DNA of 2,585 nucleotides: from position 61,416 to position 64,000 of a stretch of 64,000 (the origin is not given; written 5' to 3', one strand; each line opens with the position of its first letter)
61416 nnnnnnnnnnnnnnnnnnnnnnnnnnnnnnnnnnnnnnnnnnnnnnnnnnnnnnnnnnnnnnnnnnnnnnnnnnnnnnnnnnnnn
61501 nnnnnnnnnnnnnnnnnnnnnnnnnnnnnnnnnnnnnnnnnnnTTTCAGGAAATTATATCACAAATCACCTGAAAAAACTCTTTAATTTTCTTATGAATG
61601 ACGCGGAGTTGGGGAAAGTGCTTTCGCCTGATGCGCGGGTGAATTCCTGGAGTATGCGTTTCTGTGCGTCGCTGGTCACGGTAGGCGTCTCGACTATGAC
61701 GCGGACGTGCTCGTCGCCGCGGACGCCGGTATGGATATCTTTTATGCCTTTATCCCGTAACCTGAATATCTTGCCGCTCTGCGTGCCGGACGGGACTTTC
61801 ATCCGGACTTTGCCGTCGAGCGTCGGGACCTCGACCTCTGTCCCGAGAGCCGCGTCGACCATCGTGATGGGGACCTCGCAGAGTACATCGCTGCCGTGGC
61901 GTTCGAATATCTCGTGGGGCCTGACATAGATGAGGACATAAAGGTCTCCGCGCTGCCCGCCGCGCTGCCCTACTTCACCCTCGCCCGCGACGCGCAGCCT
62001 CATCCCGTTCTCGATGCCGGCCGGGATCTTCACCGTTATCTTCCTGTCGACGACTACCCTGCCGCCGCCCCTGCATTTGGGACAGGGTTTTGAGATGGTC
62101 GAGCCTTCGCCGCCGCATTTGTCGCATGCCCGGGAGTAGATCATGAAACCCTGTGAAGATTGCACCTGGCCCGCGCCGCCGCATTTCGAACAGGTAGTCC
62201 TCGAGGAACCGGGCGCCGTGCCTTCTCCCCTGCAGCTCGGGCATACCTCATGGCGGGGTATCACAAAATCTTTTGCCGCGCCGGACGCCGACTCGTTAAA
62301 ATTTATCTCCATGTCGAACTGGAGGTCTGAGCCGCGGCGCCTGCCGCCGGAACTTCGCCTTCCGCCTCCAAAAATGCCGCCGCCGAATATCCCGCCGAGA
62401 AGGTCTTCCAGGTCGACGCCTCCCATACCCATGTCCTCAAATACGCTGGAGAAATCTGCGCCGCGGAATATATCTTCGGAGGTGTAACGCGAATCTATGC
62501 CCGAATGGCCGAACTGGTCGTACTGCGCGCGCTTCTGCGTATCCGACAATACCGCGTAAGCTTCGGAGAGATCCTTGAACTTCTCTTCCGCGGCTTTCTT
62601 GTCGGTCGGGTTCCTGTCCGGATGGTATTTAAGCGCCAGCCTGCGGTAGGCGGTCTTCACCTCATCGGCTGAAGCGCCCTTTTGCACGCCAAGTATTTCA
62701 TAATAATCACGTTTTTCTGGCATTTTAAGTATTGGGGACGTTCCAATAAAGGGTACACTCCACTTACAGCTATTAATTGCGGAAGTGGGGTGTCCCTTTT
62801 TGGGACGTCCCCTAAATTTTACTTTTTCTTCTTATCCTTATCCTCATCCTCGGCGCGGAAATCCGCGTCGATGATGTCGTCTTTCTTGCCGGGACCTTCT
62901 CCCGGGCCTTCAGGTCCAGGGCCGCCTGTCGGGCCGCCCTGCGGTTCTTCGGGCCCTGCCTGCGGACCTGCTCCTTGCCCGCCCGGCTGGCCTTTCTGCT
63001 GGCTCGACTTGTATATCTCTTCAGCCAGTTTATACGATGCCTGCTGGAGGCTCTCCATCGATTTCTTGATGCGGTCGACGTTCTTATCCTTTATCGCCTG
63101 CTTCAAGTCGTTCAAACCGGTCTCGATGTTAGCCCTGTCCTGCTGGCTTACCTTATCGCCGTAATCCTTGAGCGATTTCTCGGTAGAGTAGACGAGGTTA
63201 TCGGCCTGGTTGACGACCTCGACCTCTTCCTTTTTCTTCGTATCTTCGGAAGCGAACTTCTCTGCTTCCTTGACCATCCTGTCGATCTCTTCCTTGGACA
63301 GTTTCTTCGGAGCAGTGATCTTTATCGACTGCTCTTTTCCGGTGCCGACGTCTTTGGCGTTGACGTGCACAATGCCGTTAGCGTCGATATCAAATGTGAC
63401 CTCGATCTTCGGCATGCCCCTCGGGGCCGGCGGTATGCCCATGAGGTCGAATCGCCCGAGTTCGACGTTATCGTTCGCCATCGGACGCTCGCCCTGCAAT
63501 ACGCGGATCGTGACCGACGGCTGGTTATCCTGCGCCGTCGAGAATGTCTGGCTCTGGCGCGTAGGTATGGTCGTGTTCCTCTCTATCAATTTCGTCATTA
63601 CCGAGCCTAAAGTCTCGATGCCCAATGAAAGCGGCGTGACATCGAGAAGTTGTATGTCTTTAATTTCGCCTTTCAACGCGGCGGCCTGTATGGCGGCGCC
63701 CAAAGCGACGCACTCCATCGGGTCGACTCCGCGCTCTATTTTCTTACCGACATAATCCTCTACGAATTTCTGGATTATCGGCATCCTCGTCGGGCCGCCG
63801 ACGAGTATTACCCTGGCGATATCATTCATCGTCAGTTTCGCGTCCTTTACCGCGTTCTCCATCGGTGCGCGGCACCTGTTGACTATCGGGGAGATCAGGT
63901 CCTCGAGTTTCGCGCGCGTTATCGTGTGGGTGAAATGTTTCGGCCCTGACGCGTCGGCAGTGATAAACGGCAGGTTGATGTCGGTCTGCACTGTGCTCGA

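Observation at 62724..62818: About 30-bp-arm imperfect inverted repeat occupying the entire dnaK-dnaJ spacer and abutting the dnaJ start codon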

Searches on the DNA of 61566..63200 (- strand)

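Call 7: search_rna_families(source=window, start=62400, end=63200, threshold=evalue, max_evalue=10)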
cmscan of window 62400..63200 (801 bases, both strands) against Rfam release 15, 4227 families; matches with E-value up to 10: 6.
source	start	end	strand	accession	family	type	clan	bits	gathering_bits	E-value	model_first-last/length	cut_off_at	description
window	62733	62813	+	RF02021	mir-3179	Gene; miRNA;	-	31.5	90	0.00063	1-84/84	no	mir-3179 microRNA precursor family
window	62731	62869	+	RF02593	NsiR8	Gene; sRNA;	-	29.9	61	0.0025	1-172/172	no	Nitrogen stress-induced RNA 8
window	62735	62811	+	RF04269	mir-373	Gene; miRNA;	-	29.5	69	0.0021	1-69/69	no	mir-373 microRNA precursor family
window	62724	62822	+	RF03613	MIR6234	Gene; miRNA;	-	17.1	90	0.74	1-146/146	no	MIR6234 microRNA precursor family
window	62733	62814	-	RF03401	mir-1323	Gene; miRNA;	-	15.5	98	3.9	1-73/73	no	mir-1323 microRNA precursor family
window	62633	62677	+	RF01988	SECIS_2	Cis-reg;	-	15.1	70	9.7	1-55/55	no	Selenocysteine insertion sequence 2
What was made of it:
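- On Any Rfam family: Call 7: the best hits (31.5 bits or less, against thresholds of 61-98) are miRNA-precursor models and one sRNA model (NsiR8), all far below threshold.
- Closest known: RNA thermometers. Different: No Rfam match reached its threshold (call 7).
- No Rfam family reached its threshold (call 7).
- Tried and rejected: Rfam, both strands, permissive threshold (call 7).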

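Call 56: search_rna_families(source=L006, start=7650, end=7900, threshold=evalue, max_evalue=1)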
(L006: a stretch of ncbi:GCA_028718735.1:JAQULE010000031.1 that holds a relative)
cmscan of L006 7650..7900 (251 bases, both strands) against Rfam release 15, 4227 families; matches with E-value up to 1: 1.
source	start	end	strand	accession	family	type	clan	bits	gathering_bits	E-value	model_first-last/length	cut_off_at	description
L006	7693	7747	+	RF01625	ceN28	Gene; snRNA; snoRNA; CD-box;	-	15.8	70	0.93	1-88/88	no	Caenorhabditis snoRNA ceN28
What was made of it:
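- On Any Rfam family: Call 56 gives the same result for the type-B spacer.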

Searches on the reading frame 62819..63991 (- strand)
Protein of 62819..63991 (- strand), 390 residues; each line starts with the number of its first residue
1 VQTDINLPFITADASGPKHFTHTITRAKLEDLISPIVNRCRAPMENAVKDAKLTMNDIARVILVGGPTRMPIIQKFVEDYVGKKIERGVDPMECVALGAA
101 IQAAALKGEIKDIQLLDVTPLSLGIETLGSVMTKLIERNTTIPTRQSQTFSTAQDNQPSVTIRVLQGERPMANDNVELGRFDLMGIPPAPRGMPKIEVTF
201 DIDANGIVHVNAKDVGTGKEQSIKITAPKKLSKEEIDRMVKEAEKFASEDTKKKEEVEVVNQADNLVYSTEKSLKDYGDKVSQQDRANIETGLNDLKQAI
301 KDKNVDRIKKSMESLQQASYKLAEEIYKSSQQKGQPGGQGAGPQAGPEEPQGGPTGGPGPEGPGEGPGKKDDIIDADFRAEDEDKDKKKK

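Call 12: search_protein_families(library=ncbifam, proteins=[window:62819-63991:-])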
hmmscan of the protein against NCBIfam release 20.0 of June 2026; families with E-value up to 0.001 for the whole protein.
window:62819-63991:- (390 aa): 8 families
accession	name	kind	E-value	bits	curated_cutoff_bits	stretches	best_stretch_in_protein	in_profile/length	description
NF001413.0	PRK00290.1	equivalog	4.9e-152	507.5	648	1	1-384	269-624/625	molecular chaperone DnaK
TIGR02350.1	prok_dnaK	equivalog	1.1e-146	489.7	822.55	1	2-327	269-595/596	molecular chaperone DnaK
NF009947.0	PRK13411.1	equivalog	8.5e-126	420.6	1002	1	2-334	272-607/662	molecular chaperone DnaK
NF009946.0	PRK13410.1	equivalog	1.6e-115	386.8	1019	1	2-332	273-607/669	molecular chaperone DnaK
TIGR01991.1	HscA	equivalog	7.8e-89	298.8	708.55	1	18-329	274-587/600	Fe-S protein assembly chaperone HscA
NF003520.0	PRK05183.1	subfamily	1e-88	298.4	620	1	20-330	296-608/621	Fe-S protein assembly chaperone HscA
NF002399.0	PRK01433.1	equivalog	2.4e-60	204.8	743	1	23-322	276-573/595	Fe-S protein assembly chaperone HscA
TIGR01312.1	XylB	equivalog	4e-05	22.3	380.25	1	54-116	387-448/481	xylulokinase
